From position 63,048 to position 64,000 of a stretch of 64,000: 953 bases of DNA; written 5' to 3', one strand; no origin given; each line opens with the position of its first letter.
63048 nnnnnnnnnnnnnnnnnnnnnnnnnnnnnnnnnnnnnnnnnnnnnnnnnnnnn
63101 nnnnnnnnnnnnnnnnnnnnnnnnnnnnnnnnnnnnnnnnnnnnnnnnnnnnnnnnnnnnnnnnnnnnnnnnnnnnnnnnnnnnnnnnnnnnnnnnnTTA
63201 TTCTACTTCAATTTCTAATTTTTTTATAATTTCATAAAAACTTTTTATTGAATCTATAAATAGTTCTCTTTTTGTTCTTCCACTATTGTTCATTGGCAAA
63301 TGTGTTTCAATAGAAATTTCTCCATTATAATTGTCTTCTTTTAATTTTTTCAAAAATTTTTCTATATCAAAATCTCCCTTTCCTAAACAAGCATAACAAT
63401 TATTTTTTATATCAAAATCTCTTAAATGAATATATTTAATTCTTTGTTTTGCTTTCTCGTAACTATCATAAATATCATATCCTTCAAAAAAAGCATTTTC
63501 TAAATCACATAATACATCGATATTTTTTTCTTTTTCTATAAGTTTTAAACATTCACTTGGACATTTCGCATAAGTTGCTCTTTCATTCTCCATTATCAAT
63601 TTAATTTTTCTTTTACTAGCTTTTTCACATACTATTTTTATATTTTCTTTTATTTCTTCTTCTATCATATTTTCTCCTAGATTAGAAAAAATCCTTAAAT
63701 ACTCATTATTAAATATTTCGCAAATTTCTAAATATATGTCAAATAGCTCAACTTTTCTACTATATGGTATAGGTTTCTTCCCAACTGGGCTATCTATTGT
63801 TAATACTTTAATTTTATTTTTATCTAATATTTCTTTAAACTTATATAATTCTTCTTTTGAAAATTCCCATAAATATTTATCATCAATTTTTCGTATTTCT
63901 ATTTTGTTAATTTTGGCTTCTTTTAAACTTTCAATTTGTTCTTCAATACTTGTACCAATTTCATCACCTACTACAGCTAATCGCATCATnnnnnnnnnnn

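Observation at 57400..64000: AT-rich six-gene operon of unassigned function: TIM-barrel isomerase, SAH-hydrolase-like NAD protein, PHP-dehydrogenase fusion, HprK-like P-loop protein, APH-like kinase and Gfo/Idh/MocA oxidoreductase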

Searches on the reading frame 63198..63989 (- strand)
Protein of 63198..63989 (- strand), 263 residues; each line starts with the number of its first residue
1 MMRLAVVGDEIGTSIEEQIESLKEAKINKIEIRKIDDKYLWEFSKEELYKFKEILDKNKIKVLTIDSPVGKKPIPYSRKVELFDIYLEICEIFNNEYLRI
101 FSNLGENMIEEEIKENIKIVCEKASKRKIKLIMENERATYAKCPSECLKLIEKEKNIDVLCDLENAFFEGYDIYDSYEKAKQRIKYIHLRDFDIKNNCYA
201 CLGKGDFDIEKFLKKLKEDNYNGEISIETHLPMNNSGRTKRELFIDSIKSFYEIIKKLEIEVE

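Call 3: search_protein_families(library=pfam, proteins=[window:63198-63989:-], max_evalue=0.01)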
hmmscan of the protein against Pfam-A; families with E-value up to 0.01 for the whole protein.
window:63198-63989:- (263 aa): 1 family
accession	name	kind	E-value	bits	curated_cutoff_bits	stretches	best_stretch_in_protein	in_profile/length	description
PF01261.30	AP_endonuc_2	-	3.6e-22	79.7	31.1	1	22-233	4-233/249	Xylose isomerase-like TIM barrel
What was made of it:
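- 63198..63989 (-): Xylose-isomerase-like TIM-barrel enzyme (263 aa). It is a metal-dependent epimerase, isomerase or dehydratase. Pfam AP_endonuc_2, E 3.6e-22 (call 3).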

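Call 4: search_protein_families(library=ncbifam, proteins=[window:63198-63989:-], max_evalue=0.01)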
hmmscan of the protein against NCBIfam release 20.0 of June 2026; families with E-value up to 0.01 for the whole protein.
window:63198-63989:- (263 aa): 8 families
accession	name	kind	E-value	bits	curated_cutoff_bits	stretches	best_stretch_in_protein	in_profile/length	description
NF041099.2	keto_glucon_epim_IolO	equivalog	2.8e-09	36.7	300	1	108-246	125-262/269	5-keto-L-gluconate epimerase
TIGR00542.1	hxl6Piso_put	equivalog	5.3e-08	32.5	272.15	1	107-230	125-250/279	L-ribulose-5-phosphate 3-epimerase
NF009688.0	PRK13209.1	subfamily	1.1e-07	31.2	317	1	107-234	130-256/286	L-ribulose-5-phosphate 3-epimerase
TIGR04379.1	myo_inos_iolE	equivalog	1.1e-06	28.4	290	1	111-192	129-212/290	myo-inosose-2 dehydratase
NF007360.0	PRK09856.1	equivalog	8.9e-06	25.4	305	1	106-230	120-249/276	fructoselysine 3-epimerase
NF009689.0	PRK13210.1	subfamily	1.5e-05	24.3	200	1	110-231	129-258/286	L-ribulose-5-phosphate 3-epimerase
TIGR03234.1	OH-pyruv-isom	equivalog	4.6e-05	22.9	353.45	1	108-235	116-245/254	hydroxypyruvate isomerase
TIGR02617.1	tnaA_trp_ase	equivalog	0.0061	15.6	825.8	1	161-262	125-220/467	tryptophanase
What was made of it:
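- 63198..63989 (-): Only sub-threshold NCBIfam hits, to IolO, L-ribulose-5-P 3-epimerase and IolE (call 4).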

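Call 9: search_protein_families(library=padloc, proteins=[window:63198-63989:-], max_evalue=0.01)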
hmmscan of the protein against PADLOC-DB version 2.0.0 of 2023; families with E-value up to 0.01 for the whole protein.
window:63198-63989:- (263 aa): 0 families

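Call 20: search_solved_structures(query=window:63198-63989:-, max_evalue=0.01)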
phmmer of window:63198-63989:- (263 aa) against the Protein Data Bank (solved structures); distinct sequences matched with E-value up to 0.01: 4.
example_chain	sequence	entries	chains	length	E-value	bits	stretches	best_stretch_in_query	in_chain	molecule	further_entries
3wqo_A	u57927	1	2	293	0.0015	21.5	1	99-235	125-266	Uncharacterized protein MJ1311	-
4kw2_A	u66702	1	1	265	0.0031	20.5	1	124-228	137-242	Uncharacterized protein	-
3p6l_A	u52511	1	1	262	0.0036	20.3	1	122-237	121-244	Sugar phosphate isomerase/epimerase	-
2zvr_A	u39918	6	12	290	0.0057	19.6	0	138-249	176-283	Uncharacterized protein TM_0416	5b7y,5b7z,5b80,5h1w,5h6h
